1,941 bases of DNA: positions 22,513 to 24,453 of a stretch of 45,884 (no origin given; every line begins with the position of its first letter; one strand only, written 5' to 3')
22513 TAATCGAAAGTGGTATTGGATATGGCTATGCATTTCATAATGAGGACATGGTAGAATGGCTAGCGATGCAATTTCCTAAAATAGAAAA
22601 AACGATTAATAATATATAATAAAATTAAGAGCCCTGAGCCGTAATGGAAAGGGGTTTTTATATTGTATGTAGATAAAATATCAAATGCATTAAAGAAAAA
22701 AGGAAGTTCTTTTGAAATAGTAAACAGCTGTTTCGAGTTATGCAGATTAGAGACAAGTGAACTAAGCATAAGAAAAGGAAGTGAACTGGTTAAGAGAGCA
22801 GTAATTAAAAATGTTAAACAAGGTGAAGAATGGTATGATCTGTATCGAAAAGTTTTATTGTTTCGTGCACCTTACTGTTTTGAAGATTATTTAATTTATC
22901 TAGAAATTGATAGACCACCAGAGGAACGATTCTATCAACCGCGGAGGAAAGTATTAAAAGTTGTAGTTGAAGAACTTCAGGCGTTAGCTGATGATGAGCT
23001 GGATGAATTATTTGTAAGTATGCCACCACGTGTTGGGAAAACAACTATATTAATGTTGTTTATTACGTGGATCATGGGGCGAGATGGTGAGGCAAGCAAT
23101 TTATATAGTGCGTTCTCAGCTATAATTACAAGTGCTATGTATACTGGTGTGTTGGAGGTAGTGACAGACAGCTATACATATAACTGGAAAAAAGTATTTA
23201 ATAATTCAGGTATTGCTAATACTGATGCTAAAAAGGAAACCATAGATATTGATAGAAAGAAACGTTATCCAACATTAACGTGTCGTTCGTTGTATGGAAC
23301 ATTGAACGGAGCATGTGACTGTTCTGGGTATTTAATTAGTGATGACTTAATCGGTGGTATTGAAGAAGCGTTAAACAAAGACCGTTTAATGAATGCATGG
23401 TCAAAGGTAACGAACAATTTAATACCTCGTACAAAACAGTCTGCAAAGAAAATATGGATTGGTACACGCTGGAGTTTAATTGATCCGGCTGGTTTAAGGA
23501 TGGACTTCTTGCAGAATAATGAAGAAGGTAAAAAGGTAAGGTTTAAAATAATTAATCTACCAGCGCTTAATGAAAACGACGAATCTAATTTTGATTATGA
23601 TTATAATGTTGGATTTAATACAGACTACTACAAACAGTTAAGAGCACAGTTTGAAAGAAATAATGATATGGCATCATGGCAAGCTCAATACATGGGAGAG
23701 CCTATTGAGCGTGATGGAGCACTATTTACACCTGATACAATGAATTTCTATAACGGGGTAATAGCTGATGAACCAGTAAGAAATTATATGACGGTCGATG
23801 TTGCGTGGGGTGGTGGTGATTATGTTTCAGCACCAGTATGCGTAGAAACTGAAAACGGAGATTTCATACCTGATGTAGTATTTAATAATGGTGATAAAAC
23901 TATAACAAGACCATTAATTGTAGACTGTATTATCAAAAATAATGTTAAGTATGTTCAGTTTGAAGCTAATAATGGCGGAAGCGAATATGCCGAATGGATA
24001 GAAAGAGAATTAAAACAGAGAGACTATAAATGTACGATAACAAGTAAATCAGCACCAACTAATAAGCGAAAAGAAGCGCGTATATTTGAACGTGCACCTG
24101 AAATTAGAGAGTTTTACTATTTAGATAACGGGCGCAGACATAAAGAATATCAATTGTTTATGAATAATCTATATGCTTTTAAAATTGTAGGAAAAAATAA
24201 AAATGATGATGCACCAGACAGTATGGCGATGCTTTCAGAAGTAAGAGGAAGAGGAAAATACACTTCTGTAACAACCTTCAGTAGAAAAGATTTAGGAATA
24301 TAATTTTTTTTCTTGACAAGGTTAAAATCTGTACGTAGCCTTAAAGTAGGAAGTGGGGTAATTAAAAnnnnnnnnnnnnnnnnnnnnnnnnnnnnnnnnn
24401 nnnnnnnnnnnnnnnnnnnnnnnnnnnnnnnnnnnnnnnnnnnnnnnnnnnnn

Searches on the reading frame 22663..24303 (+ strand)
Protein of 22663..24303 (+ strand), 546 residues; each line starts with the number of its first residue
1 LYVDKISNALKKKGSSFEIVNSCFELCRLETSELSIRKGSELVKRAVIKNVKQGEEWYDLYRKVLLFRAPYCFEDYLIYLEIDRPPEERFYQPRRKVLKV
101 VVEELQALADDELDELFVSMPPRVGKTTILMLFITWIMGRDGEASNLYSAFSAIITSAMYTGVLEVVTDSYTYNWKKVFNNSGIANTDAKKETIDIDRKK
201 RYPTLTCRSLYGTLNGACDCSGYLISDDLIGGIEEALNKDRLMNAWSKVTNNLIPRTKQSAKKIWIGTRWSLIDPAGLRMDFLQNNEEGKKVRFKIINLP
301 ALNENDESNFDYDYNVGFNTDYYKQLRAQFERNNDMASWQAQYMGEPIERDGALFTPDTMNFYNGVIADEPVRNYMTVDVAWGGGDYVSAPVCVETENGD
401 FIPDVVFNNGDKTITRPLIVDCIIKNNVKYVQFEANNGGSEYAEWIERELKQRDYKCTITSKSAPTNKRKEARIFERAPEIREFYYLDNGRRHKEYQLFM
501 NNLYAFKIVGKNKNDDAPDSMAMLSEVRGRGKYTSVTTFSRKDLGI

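Call 13: search_dna_similar(query=window:22663-24303:+, collection=phages, mode=protein, max_rows=25)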
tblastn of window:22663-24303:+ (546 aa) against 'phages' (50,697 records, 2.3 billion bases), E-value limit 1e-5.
Records with a match: 130; places in all: 131; records where one place covers at least 80% of the query: 28.
Best place of each record, by identity: <60% 130.
By first word of the organism name: Streptococcus 33; Lactococcus 29; Yersinia 16; Bacteriophage 13; Clostridium 9; Burkholderia 8; Bacteroides 6; Fusobacterium 2; Geobacillus 2; Porphyromonas 2; and 10 more.
By host as written in the record: - 24; Streptococcus thermophilus 14; Yersinia enterocolitica 14; Lactococcus lactis 11; Streptococcus thermophilus ST64987 8; Bacteroides fragilis DA503 3; Lactococcus lactis DGCC7180 2; Lactococcus cremoris DGCC6073 2; and 46 more.
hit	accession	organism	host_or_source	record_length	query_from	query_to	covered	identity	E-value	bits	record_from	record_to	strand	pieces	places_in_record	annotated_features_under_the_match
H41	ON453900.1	Clostridium phage Maintenon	[Clostridium] innocuum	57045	17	527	94%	41.8%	2e-119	393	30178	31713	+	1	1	terminase large subunit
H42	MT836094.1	Bacteriophage sp.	human fecal samples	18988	56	527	86%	39.9%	2e-100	338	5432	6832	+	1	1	record has no annotation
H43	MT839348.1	Bacteriophage sp.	human fecal samples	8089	118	526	75%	45.0%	8e-115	380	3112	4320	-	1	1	record has no annotation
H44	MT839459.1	Bacteriophage sp.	human fecal samples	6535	118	526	75%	44.8%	2e-114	379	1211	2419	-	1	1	record has no annotation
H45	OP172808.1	Eggerthella phage EL753P1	Eggerthella lenta DA753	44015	69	542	87%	36.1%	6e-83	288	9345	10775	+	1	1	hypothetical protein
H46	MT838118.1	Bacteriophage sp.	human fecal samples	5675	59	526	86%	34.8%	8e-70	249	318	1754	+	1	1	record has no annotation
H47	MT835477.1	Bacteriophage sp.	human fecal samples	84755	55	526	86%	34.0%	3e-73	259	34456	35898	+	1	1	record has no annotation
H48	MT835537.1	Bacteriophage sp.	human fecal samples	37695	54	530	87%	30.7%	2e-66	239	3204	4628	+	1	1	record has no annotation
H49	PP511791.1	Dulem virus 39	Propithecus coquereli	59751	79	535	84%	30.3%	4e-46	179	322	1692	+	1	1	terminase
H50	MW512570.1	Clostridioides phage CD1801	Clostridioides difficile CD1801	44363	90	536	82%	29.8%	8e-34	143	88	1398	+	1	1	terminase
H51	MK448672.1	Streptococcus phage Javan117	Streptococcus dysgalactiae ASDSE_99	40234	60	526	86%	28.0%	2e-27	123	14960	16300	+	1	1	terminase large subunit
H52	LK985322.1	Clostridium phage phiCDHM19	-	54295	89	517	79%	30.1%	2e-31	135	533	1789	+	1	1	phiCDHM19_gp2: putative terminase large subunit protein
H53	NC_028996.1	Clostridium phage phiCDHM19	-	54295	89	517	79%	30.1%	2e-31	135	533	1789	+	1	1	phiCDHM19_gp2: terminase large subunit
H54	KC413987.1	Streptococcus phage phiSS12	Streptococcus suis SS12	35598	43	527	89%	26.6%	2e-25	117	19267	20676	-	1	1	putative phage terminase | putative HNH endonuclease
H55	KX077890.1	Streptococcus phage phiLP081102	Streptococcus suis LP081102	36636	43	527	89%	26.6%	2e-25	117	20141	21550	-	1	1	terminase large subunit | hypothetical protein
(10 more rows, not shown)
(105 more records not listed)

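Call 51: get_annotated_region(hit=H41, flank=7000)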
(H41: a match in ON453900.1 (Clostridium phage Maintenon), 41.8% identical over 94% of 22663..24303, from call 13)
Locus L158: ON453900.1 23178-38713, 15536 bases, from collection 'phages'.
description: Clostridium phage Maintenon, complete genome.
organism: Clostridium phage Maintenon (NCBI taxid 2951972)
taxonomy: Viruses
host: [Clostridium] innocuum; source: feces; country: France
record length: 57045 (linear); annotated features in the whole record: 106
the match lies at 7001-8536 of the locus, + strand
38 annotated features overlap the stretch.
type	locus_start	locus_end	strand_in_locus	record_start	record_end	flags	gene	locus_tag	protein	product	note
CDS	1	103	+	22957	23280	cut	-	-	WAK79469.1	hypothetical protein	rasttk_feature_creation_tool=/opt/patric-common/ runtime/bin/phanotate version 1.5.0; ...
CDS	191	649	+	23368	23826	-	-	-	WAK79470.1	RNA polymerase sigma factor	rasttk_feature_creation_tool=/opt/patric-common/ runtime/bin/phanotate version 1.5.0; HHpred against PHROGS v3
CDS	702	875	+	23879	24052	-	-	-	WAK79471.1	hypothetical protein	rasttk_feature_creation_tool=/opt/patric-common/ runtime/bin/phanotate version 1.5.0; ...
CDS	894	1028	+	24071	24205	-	-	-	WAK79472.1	hypothetical protein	rasttk_feature_creation_tool=/opt/patric-common/ runtime/bin/phanotate version 1.5.0; ...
CDS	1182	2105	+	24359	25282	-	-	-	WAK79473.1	primase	rasttk_feature_creation_tool=/opt/patric-common/ runtime/bin/phanotate version 1.5.0; HHpred against PHROGS v3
CDS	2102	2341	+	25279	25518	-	-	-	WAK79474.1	hypothetical protein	rasttk_feature_creation_tool=/opt/patric-common/ runtime/bin/phanotate version 1.5.0; ...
CDS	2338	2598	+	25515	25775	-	-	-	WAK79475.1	hypothetical protein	rasttk_feature_creation_tool=/opt/patric-common/ runtime/bin/phanotate version 1.5.0; ...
CDS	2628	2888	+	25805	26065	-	-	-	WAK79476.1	hypothetical protein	rasttk_feature_creation_tool=/opt/patric-common/ runtime/bin/phanotate version 1.5.0; ...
CDS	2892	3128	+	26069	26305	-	-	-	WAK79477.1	hypothetical protein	rasttk_feature_creation_tool=/opt/patric-common/ runtime/bin/phanotate version 1.5.0; ...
CDS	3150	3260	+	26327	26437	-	-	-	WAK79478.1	hypothetical protein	rasttk_feature_creation_tool=/opt/patric-common/ runtime/bin/phanotate version 1.5.0; ...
CDS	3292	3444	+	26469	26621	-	-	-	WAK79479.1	hypothetical protein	rasttk_feature_creation_tool=/opt/patric-common/ runtime/bin/phanotate version 1.5.0; ...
CDS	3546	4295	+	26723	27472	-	-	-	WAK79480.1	terminase small subunit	rasttk_feature_creation_tool=/opt/patric-common/ runtime/bin/phanotate version 1.5.0; HHpred against PHROGS v3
CDS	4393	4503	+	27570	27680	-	-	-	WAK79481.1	hypothetical protein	rasttk_feature_creation_tool=/opt/patric-common/ runtime/bin/phanotate version 1.5.0; ...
CDS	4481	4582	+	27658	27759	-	-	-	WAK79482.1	hypothetical protein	rasttk_feature_creation_tool=/opt/patric-common/ runtime/bin/phanotate version 1.5.0; ...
CDS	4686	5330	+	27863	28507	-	-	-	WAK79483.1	hypothetical protein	rasttk_feature_creation_tool=/opt/patric-common/ runtime/bin/phanotate version 1.5.0; ...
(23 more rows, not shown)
